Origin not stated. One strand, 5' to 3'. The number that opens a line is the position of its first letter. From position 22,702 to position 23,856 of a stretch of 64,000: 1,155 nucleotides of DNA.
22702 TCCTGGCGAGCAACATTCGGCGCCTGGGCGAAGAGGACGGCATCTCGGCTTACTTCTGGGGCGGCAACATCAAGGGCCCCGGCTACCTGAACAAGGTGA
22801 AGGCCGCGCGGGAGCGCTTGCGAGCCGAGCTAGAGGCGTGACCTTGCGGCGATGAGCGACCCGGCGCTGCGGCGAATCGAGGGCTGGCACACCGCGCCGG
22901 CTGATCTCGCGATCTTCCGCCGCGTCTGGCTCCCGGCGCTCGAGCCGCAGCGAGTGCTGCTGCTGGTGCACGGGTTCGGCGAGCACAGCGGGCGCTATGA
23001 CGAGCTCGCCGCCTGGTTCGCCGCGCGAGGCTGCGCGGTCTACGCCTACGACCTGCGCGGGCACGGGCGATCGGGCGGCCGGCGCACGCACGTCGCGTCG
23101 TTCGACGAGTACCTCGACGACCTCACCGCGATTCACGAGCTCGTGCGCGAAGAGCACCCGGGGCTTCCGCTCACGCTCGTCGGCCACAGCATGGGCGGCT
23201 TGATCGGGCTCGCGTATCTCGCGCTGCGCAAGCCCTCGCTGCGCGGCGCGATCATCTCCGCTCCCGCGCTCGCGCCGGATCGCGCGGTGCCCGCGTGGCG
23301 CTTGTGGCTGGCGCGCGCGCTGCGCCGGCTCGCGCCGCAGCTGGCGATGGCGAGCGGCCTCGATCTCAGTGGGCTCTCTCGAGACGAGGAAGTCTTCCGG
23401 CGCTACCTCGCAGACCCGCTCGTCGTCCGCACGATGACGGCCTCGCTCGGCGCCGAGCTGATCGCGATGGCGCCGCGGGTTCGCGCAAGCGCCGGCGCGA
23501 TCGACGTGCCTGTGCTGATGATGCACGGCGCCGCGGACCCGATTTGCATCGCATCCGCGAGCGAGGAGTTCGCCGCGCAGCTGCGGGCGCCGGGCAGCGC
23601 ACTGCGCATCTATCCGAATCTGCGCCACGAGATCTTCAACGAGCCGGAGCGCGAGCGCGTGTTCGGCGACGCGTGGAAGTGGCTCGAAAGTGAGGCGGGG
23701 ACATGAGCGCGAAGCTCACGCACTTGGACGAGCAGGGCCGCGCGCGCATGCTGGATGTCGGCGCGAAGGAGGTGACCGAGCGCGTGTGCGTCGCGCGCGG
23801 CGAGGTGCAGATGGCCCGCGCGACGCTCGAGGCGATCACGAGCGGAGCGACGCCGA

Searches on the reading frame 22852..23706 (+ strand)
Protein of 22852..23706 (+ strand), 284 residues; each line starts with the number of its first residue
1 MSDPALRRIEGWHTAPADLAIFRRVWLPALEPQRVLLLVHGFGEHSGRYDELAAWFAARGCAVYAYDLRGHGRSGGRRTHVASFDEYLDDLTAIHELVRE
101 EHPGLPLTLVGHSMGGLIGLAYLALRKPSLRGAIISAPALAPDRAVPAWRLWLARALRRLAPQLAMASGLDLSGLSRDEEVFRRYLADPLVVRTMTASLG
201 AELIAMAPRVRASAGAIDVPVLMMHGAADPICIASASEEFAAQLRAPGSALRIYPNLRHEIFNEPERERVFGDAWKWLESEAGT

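Call 55: find_encoding_contigs(protein=window:22852-23706:+, flank=10000, max_places=1)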
Protein window:22852-23706:+ (284 aa): 22 contigs read that carry it; 1 place shown.
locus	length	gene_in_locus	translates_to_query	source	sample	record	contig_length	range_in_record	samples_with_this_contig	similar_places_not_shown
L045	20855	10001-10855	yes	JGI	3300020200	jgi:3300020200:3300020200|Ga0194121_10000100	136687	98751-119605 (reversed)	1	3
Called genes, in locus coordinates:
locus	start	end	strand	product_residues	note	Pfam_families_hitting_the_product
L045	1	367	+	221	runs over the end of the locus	PF01895:PhoU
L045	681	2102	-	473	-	PF00300:His_Phos_1, PF02541:Ppx-GppA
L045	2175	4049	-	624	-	PF02503:PP_kinase, PF17941:PP_kinase_C_1, PF13091:PLDc_2 (faint), PF13090:PP_kinase_C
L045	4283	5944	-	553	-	PF01266:DAO (faint), PF21162:ETFQO_UQ-bd, PF05187:Fer4_ETF_QO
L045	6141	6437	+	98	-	PF00037:Fer4 (weak), PF12838:Fer4_7 (weak)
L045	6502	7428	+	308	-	-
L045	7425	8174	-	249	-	PF01790:LGT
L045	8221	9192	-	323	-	PF00512:HisKA (weak), PF02518:HATPase_c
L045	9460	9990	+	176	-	PF01464:SLT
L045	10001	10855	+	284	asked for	PF02129:Peptidase_S15 (weak), PF00561:Abhydrolase_1, PF12146:Hydrolase_4, PF12697:Abhydrolase_6, PF00326:Peptidase_S9 (faint)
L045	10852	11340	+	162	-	PF01967:MoaC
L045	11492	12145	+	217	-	PF04542:Sigma70_r2, PF08281:Sigma70_r4_2, PF04545:Sigma70_r4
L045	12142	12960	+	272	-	PF13490:zf-HC2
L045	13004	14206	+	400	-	-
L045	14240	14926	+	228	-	PF20582:UPF0758_N, PF04002:RadC, PF14464:Prok-JAB (faint)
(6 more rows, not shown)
